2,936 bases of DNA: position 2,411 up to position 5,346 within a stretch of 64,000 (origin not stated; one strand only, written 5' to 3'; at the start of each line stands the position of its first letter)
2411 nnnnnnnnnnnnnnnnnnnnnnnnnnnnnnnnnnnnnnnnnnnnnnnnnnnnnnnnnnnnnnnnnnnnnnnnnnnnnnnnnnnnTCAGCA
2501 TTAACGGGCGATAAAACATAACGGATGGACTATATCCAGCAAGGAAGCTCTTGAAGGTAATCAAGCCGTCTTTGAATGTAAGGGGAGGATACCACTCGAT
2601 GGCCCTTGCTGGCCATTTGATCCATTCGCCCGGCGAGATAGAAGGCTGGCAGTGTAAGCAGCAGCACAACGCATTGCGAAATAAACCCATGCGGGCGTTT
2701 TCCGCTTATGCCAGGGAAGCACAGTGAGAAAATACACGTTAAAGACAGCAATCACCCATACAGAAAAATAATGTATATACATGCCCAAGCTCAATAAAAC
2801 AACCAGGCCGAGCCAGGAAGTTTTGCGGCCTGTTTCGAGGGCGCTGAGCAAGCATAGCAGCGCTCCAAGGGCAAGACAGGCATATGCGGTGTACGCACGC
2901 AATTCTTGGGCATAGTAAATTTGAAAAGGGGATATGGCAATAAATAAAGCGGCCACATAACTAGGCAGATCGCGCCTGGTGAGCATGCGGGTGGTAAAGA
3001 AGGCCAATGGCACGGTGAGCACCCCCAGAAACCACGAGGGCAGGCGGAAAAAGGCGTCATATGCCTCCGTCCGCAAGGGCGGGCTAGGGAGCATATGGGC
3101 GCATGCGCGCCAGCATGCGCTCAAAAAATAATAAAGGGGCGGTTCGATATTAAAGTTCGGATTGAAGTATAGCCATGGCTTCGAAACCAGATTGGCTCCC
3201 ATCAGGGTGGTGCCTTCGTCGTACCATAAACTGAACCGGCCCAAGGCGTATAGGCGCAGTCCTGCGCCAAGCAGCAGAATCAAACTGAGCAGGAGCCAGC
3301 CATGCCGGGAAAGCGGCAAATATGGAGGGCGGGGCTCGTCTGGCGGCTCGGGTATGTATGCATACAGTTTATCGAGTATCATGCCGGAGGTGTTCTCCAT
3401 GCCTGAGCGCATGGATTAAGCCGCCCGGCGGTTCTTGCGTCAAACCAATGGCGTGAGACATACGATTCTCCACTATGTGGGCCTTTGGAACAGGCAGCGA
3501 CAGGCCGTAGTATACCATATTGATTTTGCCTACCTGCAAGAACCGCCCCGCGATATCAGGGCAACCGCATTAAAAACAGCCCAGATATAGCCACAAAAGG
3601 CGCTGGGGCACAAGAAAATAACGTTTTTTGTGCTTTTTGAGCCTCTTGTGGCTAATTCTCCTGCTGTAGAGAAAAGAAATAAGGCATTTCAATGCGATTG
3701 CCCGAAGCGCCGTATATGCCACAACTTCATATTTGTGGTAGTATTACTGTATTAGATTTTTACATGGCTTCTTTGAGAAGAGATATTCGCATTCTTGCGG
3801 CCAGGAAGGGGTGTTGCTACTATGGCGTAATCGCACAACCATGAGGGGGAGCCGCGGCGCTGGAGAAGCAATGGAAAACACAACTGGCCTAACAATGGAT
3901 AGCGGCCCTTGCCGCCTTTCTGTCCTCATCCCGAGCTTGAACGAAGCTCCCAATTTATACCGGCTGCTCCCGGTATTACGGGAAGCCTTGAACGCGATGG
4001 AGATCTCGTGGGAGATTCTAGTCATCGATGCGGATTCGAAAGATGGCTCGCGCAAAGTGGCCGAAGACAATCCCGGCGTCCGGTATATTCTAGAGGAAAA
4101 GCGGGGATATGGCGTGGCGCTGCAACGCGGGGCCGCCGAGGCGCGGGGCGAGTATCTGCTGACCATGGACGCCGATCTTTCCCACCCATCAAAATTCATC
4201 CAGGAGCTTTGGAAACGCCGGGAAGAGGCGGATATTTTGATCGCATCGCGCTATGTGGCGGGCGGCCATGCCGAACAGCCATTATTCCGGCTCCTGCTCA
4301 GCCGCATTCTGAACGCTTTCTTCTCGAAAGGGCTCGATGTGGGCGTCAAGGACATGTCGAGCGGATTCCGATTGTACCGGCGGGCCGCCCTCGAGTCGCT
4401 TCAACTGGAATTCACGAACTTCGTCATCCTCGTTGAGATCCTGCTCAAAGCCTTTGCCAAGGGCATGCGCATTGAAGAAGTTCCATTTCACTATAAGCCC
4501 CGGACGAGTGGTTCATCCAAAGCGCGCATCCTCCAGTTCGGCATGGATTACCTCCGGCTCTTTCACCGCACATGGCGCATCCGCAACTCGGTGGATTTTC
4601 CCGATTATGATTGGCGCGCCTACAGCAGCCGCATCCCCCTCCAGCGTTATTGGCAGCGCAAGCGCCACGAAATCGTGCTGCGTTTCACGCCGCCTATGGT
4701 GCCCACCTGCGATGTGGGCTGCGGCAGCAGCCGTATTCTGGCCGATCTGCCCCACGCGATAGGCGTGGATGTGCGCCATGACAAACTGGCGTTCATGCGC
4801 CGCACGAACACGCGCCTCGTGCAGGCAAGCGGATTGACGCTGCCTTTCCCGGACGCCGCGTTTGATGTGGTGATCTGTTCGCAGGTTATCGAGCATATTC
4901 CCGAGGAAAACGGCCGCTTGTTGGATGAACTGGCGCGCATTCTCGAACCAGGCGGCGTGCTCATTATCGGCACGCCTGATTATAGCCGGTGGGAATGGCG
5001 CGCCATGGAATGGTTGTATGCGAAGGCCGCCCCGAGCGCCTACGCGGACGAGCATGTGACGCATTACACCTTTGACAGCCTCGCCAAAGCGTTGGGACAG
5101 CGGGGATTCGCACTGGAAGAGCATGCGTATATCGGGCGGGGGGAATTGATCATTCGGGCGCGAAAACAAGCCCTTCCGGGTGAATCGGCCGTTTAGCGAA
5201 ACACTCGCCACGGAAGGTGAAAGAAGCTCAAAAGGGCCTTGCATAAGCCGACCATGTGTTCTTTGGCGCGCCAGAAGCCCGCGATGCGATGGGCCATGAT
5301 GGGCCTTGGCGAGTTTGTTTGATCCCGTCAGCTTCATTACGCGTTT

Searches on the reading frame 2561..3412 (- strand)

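Call 37: search_protein_families(library=pfam, proteins=[window:2561-3412:-], max_evalue=0.00001)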
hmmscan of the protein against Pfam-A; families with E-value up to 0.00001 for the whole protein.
window:2561-3412:- (283 aa): 1 family
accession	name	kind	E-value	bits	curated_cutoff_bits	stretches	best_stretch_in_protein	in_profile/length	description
PF13231.12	PMT_2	-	1.1e-07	32.7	26.1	1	123-254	25-154/160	Dolichyl-phosphate-mannose-protein mannosyltransferase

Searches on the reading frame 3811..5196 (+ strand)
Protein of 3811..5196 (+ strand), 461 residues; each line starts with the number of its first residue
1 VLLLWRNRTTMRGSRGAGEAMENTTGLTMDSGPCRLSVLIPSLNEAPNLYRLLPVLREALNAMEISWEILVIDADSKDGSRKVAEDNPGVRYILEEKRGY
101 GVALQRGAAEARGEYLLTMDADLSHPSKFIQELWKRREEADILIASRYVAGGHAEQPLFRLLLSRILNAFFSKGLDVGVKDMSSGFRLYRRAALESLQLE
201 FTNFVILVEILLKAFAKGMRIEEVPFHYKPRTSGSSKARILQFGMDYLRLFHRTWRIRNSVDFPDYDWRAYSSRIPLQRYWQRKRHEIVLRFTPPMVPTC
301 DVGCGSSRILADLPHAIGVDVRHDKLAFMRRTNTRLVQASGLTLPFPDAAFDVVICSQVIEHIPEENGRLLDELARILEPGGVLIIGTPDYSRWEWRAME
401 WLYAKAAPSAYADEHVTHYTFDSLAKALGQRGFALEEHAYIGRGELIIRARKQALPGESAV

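Call 37: search_protein_families(library=pfam, proteins=[window:3811-5196:+], max_evalue=0.00001)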
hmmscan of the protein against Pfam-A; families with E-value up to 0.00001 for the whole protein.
window:3811-5196:+ (461 aa): 7 families
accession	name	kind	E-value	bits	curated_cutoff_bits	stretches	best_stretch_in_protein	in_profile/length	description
PF00535.33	Glycos_transf_2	-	9.4e-26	91.2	23.3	1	37-196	1-166/168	Glycosyl transferase family 2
PF08241.18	Methyltransf_11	-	6.3e-18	65.6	21.2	1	301-386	2-95/95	Methyltransferase domain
PF13489.12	Methyltransf_23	-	1.7e-16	60.9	27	1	278-437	6-163/164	Methyltransferase domain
PF13649.12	Methyltransf_25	-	2e-13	51.2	27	1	301-382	3-97/97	Methyltransferase domain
PF13847.12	Methyltransf_31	-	6.7e-11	42.5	27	1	299-400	7-116/145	Methyltransferase domain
PF08242.18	Methyltransf_12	-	7.1e-09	36.7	30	1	301-384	2-98/98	Methyltransferase domain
PF03141.22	Methyltransf_29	-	1.4e-06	27.6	23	1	330-391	161-222/506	Putative S-adenosyl-L-methionine-dependent methyltransferase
